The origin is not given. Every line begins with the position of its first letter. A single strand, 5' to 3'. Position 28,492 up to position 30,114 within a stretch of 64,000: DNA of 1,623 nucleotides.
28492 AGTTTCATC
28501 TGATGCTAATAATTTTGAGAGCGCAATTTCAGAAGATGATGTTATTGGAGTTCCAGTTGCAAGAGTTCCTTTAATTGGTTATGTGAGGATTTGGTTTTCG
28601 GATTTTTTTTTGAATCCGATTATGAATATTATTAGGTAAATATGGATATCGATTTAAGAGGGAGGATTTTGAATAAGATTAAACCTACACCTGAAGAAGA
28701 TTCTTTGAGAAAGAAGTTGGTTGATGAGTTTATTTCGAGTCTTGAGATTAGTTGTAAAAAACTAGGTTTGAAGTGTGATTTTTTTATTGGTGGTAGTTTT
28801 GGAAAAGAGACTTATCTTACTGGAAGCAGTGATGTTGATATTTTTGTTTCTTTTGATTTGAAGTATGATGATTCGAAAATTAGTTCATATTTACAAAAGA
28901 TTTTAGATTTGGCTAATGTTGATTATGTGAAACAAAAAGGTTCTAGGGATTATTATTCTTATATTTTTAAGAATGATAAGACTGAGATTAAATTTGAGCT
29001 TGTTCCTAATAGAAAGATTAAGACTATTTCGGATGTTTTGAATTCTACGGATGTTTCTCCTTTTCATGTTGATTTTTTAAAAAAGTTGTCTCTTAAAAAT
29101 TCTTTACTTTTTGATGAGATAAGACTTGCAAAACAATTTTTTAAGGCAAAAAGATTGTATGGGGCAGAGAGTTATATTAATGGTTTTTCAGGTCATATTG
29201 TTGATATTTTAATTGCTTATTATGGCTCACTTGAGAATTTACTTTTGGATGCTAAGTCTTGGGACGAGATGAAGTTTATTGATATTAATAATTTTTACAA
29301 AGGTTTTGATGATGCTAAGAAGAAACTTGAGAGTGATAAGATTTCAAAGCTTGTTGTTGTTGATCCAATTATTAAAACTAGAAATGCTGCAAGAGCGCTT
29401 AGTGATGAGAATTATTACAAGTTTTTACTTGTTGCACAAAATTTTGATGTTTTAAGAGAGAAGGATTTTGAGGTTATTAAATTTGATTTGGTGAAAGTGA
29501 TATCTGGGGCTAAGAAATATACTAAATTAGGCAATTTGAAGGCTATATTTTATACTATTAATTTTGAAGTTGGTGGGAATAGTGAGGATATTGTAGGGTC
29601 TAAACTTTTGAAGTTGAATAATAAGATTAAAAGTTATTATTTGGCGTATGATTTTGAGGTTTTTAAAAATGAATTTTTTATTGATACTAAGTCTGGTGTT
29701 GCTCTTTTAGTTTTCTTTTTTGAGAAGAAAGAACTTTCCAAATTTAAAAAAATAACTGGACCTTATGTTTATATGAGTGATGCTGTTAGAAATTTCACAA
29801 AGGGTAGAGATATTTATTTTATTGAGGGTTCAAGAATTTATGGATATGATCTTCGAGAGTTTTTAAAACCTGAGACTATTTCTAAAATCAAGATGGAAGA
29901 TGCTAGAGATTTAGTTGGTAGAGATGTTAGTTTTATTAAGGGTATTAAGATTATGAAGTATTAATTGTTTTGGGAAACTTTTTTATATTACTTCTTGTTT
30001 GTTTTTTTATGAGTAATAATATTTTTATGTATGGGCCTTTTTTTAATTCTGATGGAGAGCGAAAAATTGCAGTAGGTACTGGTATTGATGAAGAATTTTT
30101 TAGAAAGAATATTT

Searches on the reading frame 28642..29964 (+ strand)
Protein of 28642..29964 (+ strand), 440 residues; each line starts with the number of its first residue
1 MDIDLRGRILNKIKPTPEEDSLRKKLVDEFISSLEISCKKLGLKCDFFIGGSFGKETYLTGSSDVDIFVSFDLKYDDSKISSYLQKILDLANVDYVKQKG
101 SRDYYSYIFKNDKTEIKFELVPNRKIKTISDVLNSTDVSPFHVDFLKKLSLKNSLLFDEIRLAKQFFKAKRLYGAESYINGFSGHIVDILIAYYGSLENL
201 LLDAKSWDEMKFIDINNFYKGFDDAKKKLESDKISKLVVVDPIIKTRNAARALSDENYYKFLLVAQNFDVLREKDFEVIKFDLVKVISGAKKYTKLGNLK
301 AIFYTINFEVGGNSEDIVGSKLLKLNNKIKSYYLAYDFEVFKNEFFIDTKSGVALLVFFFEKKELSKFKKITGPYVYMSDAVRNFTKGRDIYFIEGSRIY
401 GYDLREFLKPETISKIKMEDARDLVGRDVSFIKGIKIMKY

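Call 62: search_protein_families(library=pfam, proteins=[window:28642-29964:+], max_evalue=0.001)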
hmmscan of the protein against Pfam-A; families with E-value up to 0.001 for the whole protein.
window:28642-29964:+ (440 aa): 4 families
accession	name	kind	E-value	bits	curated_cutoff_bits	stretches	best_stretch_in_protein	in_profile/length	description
PF09249.16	tRNA_NucTransf2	-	1.5e-25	90.1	27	1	158-272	1-107/113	tRNA nucleotidyltransferase, second domain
PF21133.2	CAA_C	-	4.6e-12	46.2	22.2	1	303-430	5-132/144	CCA-adding enzyme, C-terminal domain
PF01909.29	NTP_transf_2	-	4.2e-06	27.5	21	1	38-127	8-78/93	Nucleotidyltransferase domain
PF18144.7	SMODS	-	6.3e-05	23.7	26.5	1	46-123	48-130/164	Second Messenger Oligonucleotide or Dinucleotide Synthetase domain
